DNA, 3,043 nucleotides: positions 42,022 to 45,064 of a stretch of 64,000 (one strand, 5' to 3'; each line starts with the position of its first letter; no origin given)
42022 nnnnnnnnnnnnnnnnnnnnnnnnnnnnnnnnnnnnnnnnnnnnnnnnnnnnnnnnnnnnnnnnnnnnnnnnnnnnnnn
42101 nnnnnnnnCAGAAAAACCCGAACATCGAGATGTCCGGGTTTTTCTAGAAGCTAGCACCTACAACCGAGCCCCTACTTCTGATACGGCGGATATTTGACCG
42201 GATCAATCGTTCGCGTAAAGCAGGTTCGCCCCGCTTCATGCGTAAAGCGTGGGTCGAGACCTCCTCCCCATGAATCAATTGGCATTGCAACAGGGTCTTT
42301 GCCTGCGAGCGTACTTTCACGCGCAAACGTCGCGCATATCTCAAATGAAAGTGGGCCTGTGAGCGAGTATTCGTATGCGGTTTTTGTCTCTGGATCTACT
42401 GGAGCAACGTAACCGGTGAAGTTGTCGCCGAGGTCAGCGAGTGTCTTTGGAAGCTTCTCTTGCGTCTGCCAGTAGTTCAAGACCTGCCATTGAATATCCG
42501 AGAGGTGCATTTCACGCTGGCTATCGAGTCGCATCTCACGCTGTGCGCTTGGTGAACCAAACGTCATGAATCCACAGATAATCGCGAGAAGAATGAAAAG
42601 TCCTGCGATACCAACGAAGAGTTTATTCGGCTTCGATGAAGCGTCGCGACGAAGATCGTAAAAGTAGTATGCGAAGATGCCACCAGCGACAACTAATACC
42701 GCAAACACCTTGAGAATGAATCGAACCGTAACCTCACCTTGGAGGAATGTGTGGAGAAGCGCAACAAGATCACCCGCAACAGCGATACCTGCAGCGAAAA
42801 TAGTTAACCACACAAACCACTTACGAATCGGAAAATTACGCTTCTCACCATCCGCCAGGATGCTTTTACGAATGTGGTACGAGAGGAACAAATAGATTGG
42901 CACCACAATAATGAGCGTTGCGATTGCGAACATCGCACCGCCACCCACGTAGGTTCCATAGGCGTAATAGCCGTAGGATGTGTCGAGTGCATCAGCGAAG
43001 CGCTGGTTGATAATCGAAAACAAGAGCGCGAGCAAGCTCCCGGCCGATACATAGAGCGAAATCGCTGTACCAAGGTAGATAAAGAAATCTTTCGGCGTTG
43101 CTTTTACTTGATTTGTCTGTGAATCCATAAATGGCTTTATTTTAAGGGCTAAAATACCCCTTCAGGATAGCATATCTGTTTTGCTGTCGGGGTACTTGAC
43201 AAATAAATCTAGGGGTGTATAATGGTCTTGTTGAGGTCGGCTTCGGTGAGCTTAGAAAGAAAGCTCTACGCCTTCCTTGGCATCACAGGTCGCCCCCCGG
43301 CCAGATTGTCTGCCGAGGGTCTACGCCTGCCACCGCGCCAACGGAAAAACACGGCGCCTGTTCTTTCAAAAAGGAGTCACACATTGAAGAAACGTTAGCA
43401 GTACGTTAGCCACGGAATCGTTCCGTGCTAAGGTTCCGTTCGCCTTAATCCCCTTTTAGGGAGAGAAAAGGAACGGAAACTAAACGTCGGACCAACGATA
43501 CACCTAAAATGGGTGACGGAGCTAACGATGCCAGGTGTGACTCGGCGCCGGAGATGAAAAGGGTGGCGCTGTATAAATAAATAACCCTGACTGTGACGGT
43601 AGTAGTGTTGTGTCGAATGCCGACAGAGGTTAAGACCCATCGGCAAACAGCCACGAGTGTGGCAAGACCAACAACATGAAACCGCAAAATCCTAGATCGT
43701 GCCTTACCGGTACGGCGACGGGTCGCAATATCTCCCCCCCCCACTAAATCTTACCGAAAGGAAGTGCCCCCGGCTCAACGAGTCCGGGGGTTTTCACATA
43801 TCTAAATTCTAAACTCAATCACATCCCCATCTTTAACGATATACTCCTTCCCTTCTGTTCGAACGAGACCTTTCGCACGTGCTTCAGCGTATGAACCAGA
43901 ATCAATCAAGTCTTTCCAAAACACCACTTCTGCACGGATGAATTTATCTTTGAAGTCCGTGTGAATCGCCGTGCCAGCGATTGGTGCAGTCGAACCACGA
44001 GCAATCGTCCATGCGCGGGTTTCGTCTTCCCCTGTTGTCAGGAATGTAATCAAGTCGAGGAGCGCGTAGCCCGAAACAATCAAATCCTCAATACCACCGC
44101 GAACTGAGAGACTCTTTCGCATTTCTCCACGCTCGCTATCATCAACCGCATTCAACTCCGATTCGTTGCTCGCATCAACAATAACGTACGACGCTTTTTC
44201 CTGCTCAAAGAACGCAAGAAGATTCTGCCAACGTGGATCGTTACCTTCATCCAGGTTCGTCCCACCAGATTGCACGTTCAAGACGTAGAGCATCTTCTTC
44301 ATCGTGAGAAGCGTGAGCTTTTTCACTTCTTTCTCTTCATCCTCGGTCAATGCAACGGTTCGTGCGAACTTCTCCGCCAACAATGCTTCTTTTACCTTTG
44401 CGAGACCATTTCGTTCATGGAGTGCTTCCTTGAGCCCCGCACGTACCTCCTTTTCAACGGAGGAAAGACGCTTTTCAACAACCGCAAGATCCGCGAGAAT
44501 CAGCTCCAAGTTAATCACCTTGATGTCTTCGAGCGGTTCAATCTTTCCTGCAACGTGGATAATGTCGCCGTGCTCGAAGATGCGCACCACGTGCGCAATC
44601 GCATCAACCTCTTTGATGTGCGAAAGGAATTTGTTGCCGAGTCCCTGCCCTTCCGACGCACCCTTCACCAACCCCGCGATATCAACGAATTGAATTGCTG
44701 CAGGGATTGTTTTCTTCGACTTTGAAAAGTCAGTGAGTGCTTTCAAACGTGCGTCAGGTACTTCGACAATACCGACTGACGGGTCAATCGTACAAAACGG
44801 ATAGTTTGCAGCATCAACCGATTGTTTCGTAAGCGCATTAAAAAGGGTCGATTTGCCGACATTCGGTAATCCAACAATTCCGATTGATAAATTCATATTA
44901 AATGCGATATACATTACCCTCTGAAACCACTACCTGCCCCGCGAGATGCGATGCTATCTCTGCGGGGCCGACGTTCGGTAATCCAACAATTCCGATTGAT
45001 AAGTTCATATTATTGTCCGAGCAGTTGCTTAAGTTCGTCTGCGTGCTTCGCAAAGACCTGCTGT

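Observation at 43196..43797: ORF-less ~570-nt transcription unit with consensus promoter and strong terminator: candidate novel structured ncRNA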

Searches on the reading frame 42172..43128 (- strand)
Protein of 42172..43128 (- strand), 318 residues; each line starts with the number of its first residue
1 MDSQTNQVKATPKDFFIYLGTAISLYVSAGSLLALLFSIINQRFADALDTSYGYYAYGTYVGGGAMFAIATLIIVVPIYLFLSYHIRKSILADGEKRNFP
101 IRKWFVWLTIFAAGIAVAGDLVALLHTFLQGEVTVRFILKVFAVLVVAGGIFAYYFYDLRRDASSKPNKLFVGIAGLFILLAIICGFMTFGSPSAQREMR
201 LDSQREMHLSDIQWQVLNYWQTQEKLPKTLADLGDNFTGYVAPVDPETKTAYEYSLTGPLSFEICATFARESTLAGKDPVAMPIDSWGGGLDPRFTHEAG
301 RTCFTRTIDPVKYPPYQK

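Call 11: search_protein_families(library=pfam, proteins=[window:42172-43128:-])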
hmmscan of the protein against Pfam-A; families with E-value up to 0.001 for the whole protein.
window:42172-43128:- (318 aa): 1 family
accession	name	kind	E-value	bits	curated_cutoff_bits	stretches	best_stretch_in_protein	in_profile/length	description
PF18920.5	DUF5671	-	8.5e-20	71.4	28.4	1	14-154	1-131/132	Domain of unknown function (DUF5671)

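Call 24: find_related_loci(query=A1, collection=genome_contigs, flank=2500)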
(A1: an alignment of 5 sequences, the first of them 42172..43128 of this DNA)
Query A1 (318 aa) in genome_contigs; peptide patterns used: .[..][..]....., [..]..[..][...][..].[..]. (x = any residue, [..] = any of these).
158 stretches matched a pattern; 78 encode a relative of the query (tblastn E <= 1e-3); 78 distinct loci.
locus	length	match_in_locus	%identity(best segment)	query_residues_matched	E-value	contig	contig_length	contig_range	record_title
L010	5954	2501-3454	90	3-318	0e+0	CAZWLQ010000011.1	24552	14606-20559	MAG TPA_asm: uncultured Candidatus Saccharibacteria bacterium isolate SRP286056_co2_589 genome assembly, contig: NODE_29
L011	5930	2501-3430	76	9-318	5e-160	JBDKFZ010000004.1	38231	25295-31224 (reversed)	MAG: Candidatus Parcubacteria bacterium isolate farmington_2019_sw_WHONDRS-S19S_0053_B_bin.31 scaffold_1625044, whole ge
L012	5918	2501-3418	75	9-314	2e-150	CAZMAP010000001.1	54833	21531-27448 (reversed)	MAG TPA_asm: uncultured Candidatus Saccharibacteria bacterium isolate SRP286056_co2_598 genome assembly, contig: NODE_62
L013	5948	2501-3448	56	1-318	4e-117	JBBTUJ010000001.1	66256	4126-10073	MAG: Patescibacteria group bacterium isolate H41-bin157_1 H41_bin157_1_000000000001, whole genome shotgun sequence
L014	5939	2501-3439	53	1-318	7e-110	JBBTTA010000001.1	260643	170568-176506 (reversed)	MAG: Patescibacteria group bacterium isolate H41-bin009_1 H41_bin009_1_000000000001, whole genome shotgun sequence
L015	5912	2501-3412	54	5-314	9e-99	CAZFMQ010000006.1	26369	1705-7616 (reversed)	MAG TPA_asm: uncultured Candidatus Saccharibacteria bacterium isolate SRP193661_co2_75 genome assembly, contig: NODE_169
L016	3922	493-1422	50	1-313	3e-97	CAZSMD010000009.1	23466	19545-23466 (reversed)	MAG TPA_asm: uncultured Candidatus Saccharibacteria bacterium isolate SRP329715_co1_115 genome assembly, contig: NODE_31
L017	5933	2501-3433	45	1-318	9e-87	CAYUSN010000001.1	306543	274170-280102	MAG TPA_asm: uncultured Candidatus Saccharibacteria bacterium isolate SRP323723_co1_13 genome assembly, contig: NODE_12_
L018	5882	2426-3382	44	2-318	6e-86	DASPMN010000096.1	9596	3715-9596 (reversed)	MAG TPA_asm: Candidatus Paceibacterota bacterium isolate SMAG_U12093 k141_304302, whole genome shotgun sequence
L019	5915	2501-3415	45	6-318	2e-83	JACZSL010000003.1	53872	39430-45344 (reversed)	MAG: Patescibacteria group bacterium isolate B111T1L10 B111T1L10_NODE472, whole genome shotgun sequence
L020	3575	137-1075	41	3-318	1e-82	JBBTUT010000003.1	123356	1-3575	MAG: Patescibacteria group bacterium isolate H41-bin067_1 H41_bin067_1_000000000003, whole genome shotgun sequence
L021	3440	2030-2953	47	5-310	9e-83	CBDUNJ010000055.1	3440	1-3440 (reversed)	MAG TPA_asm: uncultured bacterium isolate SRR22808125_concoct_2 genome assembly, contig: ERZ25043434.22404, whole genome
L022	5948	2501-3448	45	1-318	3e-82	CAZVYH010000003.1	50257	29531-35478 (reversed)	MAG TPA_asm: uncultured Candidatus Saccharibacteria bacterium isolate SRP173033_co2_252 genome assembly, contig: NODE_19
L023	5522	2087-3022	43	2-317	2e-82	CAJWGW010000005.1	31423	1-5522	TPA_asm: uncultured bacterium isolate ERR599060_bin.41_MetaBAT_v2.12.1_MAG genome assembly, contig: NODE_317_length_3142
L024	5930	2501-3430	44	1-315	3e-81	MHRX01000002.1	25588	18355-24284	MAG: Candidatus Taylorbacteria bacterium RIFCSPLOWO2_01_FULL_45_15b rifcsplowo2_01_scaffold_11362, whole genome shotgun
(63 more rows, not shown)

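Call 25: find_related_loci(query=A1, collection=metagenome_contigs, flank=2500)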
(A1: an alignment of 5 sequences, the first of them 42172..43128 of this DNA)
Query A1 (318 aa) in metagenome_contigs; peptide patterns used: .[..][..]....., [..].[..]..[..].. (x = any residue, [..] = any of these).
472 stretches matched a pattern; 201 encode a relative of the query (tblastn E <= 1e-3); the best 80 are kept; 80 distinct loci.
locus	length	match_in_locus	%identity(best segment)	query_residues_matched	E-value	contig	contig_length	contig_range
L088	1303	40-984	58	1-318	1e-128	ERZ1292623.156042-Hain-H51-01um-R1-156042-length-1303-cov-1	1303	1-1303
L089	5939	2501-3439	53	1-318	5e-110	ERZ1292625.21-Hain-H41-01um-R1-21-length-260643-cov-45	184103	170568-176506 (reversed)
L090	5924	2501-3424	49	1-317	6e-96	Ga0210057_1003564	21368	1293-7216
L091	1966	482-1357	49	2-314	7e-94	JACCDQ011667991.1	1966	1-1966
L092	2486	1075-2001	47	3-314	1e-91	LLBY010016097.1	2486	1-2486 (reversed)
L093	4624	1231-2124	47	11-314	2e-85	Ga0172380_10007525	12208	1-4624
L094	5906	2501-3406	46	6-314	6e-84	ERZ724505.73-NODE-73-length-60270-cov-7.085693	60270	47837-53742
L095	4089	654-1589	44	6-318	6e-83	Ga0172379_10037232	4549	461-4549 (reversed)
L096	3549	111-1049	41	3-318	9e-83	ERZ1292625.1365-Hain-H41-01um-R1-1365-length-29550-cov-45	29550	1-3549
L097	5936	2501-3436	43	2-317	2e-82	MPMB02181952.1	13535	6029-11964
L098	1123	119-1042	44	1-314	2e-89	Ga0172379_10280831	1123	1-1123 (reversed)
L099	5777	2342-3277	43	2-317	2e-82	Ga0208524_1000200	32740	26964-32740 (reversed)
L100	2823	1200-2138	41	3-318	3e-83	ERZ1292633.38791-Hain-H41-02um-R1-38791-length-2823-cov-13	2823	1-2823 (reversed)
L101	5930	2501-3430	44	1-315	3e-81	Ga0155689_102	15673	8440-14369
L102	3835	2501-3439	42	1-314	4e-81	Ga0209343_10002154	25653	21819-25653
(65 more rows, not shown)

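Call 62: list_cluster_members(proteins=[P0001, window:43802-44914:-, window:42172-43128:-])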
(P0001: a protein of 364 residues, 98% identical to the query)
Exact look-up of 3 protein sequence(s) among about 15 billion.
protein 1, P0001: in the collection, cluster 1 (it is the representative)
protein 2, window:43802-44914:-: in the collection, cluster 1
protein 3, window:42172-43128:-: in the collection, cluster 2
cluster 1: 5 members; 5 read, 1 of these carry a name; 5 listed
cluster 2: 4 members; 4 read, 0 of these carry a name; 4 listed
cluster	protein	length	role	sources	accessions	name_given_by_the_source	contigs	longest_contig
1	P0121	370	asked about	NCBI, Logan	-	-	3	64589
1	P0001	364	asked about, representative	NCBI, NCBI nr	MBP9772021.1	MAG: redox-regulated ATPase YchF [Candidatus Pacebacteria bacterium] | redox-regulated ATPase YchF [Candidatus Paceibacterota bacterium]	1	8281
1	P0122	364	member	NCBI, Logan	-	-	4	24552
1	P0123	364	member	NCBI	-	-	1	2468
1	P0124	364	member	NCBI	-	-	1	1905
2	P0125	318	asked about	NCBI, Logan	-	-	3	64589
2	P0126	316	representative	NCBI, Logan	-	-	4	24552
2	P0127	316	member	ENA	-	-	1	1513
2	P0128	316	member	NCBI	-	-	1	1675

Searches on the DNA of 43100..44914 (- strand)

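Call 4: search_rna_families(source=window, start=43100, end=43850, threshold=evalue, max_evalue=10, show_alignments=3)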
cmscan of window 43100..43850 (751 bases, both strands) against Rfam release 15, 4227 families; matches with E-value up to 10: 5.
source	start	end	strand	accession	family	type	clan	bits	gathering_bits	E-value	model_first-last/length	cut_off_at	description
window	43355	43430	-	RF03104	RAGATH-36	Gene; sRNA;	-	19.8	70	0.12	1-128/128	no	RAGATH-36 RNA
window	43432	43480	-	RF00884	MIR815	Gene; miRNA;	-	16.3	63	4.6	1-81/81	no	MIR815 microRNA precursor family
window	43156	43216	+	RF01510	2dG-I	Cis-reg; riboswitch;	CL00123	16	51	4.4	1-63/63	no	2dG-I riboswitch aptamer (M. florum)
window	43124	43155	+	RF02109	DLEU2_5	Gene; lncRNA;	-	16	40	5.8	53-84/84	no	Deleted in lymphocytic leukemia 2 conserved region 5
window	43151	43225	+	RF00140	Alpha_RBS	Cis-reg;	-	13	38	2.3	4-81/110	no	Alpha operon ribosome binding site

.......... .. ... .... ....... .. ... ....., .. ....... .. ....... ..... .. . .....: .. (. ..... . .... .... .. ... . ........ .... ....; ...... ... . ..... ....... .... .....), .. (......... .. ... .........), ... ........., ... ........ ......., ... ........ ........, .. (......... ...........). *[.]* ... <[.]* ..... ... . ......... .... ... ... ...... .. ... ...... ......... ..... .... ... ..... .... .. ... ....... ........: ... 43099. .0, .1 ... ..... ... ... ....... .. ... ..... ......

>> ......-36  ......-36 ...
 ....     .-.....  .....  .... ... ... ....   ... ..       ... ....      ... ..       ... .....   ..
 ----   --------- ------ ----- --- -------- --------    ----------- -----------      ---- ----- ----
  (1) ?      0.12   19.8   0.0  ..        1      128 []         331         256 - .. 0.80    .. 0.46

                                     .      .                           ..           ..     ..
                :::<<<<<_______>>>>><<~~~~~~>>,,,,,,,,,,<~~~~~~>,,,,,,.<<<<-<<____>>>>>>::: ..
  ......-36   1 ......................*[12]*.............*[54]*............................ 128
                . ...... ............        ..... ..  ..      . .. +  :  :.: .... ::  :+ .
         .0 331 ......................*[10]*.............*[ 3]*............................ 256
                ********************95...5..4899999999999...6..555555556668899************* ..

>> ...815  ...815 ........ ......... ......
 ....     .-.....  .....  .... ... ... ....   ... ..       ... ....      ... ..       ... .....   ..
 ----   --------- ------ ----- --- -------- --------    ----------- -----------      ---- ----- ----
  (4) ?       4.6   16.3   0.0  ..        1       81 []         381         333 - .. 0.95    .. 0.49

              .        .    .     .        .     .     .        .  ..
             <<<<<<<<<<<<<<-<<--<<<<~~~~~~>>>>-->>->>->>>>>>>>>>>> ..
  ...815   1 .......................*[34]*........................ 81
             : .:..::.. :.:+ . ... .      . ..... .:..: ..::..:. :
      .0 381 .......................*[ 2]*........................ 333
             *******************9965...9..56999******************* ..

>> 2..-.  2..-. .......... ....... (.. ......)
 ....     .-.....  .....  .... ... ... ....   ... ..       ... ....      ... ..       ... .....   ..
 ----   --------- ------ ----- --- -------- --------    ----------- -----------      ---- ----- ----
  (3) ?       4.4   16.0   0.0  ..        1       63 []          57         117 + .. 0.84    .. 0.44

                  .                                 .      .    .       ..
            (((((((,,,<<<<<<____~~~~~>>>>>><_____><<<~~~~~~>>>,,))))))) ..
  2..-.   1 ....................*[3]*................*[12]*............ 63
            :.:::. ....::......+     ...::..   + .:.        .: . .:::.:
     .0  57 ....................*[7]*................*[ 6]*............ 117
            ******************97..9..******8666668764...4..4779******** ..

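Call 32: search_rna_families(sources=[L003, L026, L014, L015, L016, L017, L022, L090, L057, L062, L105, L112, L124, L119, L010, L011, L012, L013, L018, L019], threshold=gathering)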
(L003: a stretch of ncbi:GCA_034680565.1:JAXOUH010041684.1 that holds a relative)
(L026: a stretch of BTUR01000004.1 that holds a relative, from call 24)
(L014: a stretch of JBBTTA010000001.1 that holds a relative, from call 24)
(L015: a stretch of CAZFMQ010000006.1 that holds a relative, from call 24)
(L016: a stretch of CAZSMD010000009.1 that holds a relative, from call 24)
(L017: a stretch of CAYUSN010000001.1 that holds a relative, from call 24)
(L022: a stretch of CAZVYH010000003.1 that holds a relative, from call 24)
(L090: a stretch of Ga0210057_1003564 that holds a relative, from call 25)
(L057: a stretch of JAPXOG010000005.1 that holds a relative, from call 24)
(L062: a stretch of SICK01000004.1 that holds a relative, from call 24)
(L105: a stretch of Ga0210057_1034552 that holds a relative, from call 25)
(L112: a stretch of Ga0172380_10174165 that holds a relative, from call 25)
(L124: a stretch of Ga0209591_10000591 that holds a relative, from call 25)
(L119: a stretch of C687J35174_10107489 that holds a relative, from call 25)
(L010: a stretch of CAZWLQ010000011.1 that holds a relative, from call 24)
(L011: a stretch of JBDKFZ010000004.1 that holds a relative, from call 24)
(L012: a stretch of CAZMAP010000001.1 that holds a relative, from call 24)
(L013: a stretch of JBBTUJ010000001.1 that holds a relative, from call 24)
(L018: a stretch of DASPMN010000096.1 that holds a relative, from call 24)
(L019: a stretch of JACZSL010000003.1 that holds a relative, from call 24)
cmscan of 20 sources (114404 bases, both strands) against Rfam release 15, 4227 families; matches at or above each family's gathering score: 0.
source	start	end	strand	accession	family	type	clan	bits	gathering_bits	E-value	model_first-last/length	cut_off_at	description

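Call 84: search_dna_similar(query=window:43196-43800:+, collection=phages, mode=distant, max_evalue=0.01, max_rows=10)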
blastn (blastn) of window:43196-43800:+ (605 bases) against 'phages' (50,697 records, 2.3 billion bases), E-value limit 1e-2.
No match.

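Call 85: search_dna_similar(query=window:43196-43800:+, collection=plasmids, mode=distant, max_evalue=0.01, max_rows=10)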
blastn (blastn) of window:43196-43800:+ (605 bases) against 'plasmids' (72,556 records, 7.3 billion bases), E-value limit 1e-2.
No match.
